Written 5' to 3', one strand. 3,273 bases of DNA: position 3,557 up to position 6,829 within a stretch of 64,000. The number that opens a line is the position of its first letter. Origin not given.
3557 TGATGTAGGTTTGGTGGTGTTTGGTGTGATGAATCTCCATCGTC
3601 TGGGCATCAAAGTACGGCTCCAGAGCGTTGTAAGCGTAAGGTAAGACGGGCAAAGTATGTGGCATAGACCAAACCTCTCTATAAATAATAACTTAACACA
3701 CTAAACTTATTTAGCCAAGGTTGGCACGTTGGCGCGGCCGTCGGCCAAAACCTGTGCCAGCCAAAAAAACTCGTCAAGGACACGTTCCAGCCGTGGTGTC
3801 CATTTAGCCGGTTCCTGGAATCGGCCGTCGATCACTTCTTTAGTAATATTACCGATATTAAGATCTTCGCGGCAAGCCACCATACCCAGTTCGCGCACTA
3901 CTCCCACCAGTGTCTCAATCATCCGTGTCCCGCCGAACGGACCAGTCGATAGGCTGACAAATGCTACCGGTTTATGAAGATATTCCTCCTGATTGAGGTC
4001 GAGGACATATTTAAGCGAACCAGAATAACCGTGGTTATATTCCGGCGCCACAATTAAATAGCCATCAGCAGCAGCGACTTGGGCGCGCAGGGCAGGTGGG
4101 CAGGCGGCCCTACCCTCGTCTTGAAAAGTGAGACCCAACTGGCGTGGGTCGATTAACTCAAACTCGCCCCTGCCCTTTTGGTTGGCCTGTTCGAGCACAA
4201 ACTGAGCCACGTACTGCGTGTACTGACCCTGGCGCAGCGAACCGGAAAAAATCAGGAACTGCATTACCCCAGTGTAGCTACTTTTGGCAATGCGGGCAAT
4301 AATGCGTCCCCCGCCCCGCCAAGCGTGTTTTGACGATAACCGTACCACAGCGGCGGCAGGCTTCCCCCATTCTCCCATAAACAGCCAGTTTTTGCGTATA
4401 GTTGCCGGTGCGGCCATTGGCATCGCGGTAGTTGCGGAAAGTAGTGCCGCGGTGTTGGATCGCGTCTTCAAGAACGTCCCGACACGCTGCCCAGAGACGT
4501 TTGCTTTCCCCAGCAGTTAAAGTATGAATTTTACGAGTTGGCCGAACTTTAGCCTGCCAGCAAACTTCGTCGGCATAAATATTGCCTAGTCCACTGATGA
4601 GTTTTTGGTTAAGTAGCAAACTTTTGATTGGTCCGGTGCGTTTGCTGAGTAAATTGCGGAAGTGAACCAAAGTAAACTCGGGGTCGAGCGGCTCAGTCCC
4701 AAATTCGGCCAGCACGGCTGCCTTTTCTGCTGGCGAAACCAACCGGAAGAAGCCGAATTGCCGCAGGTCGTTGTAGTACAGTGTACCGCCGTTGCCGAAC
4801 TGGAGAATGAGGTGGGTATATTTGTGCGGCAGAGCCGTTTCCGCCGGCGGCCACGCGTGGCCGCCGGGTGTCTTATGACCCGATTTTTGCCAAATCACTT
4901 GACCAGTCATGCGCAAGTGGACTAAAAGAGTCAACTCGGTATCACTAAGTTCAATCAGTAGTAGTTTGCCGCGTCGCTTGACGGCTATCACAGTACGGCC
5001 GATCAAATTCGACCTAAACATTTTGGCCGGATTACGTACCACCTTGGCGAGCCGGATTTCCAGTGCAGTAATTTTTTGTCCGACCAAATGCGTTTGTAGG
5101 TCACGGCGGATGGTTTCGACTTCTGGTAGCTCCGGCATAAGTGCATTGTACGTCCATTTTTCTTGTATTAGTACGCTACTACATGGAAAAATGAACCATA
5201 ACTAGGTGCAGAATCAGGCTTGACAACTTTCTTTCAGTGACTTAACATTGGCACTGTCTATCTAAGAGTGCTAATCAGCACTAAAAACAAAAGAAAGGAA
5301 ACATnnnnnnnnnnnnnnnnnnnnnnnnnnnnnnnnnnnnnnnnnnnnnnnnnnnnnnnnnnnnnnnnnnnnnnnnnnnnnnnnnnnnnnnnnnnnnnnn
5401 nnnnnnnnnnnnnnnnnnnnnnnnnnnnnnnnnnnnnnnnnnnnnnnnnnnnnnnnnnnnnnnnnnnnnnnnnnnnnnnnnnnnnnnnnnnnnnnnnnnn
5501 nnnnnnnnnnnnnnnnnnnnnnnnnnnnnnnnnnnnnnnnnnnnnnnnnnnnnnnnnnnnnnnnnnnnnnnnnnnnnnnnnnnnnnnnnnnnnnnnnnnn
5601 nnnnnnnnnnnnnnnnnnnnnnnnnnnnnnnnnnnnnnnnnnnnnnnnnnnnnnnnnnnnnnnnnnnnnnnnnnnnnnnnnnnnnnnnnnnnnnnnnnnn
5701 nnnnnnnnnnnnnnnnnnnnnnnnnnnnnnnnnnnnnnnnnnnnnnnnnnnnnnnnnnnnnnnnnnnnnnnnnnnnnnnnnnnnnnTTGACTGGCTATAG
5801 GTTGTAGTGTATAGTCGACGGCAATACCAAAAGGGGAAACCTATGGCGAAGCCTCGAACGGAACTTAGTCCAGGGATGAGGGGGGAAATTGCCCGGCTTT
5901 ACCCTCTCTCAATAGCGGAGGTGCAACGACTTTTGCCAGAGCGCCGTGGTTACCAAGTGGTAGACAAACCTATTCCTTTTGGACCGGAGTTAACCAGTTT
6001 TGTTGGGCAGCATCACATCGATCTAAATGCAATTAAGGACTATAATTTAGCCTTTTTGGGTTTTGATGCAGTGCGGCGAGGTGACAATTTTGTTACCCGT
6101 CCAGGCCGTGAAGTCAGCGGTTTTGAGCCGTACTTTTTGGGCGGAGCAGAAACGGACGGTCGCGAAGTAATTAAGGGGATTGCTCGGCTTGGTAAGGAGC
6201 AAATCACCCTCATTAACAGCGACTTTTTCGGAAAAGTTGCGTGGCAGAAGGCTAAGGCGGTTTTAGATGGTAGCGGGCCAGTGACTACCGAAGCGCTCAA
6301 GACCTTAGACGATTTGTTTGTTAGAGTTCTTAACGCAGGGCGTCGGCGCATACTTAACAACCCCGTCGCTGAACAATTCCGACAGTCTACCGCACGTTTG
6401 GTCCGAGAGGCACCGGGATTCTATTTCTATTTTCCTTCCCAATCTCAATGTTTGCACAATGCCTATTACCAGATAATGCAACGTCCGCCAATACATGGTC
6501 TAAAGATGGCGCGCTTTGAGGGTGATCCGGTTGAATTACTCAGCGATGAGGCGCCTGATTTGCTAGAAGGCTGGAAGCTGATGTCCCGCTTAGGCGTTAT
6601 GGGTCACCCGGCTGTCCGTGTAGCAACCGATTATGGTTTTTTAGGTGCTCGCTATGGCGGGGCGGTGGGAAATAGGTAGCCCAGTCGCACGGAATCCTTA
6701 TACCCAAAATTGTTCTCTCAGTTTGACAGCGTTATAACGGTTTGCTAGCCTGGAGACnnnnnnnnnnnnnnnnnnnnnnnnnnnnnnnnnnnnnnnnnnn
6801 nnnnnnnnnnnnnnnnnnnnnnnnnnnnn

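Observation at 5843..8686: ATP-grasp ligase overlapping a C39/BtrH-like cysteine peptidase gene, with an adjacent Cys-rich membrane peptide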

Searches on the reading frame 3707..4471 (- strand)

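Call 79: search_protein_families(library=pfam, proteins=[window:3707-4471:-], max_evalue=0.001)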
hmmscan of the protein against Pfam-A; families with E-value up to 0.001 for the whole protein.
window:3707-4471:- (254 aa): 1 family
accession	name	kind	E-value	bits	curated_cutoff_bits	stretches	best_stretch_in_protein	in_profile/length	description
PF03358.20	FMN_red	-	2.2e-29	102.4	24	1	70-208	1-149/152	NADPH-dependent FMN reductase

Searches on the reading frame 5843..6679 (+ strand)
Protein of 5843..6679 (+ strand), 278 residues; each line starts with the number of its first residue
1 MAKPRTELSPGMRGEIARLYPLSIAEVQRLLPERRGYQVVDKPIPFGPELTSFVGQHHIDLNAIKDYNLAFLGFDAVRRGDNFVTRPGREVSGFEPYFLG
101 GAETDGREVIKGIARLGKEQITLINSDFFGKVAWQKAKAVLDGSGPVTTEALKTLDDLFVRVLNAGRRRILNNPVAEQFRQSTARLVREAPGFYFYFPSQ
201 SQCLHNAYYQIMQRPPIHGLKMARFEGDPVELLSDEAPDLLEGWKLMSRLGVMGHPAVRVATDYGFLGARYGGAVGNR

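Call 3: search_protein_families(library=pfam, proteins=[window:5843-6679:+], max_evalue=0.1)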
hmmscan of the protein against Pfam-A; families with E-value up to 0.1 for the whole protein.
window:5843-6679:+ (278 aa): 0 families

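Call 4: search_protein_families(library=ncbifam, proteins=[window:5843-6679:+], max_evalue=0.1)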
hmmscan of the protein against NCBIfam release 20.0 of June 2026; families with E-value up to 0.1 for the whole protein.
window:5843-6679:+ (278 aa): 0 families

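Call 20: search_protein_families(library=padloc, proteins=[window:5843-6679:+], max_evalue=0.01)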
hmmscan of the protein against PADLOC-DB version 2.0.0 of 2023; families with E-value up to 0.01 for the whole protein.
window:5843-6679:+ (278 aa): 0 families

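Call 59: search_protein_representatives(protein=window:5843-6679:+)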
Query: 278 residues. Proteins with E-value up to 0.001 (for the whole library): 9; up to 1e-10: 1; up to 1e-30: 1. The best 9 are listed.
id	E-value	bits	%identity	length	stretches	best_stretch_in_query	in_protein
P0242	3.5e-36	141.6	39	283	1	16-266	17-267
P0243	3.5e-09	53.0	31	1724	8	182-243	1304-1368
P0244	7.6e-07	45.3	29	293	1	65-262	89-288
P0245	7.3e-05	38.8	28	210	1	91-261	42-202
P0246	1.9e-04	37.5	28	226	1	92-261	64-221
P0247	2.1e-04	37.3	24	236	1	42-263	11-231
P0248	2.3e-04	37.2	30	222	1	87-259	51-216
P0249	4.5e-04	36.2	26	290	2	64-263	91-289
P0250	5.8e-04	35.9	28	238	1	41-262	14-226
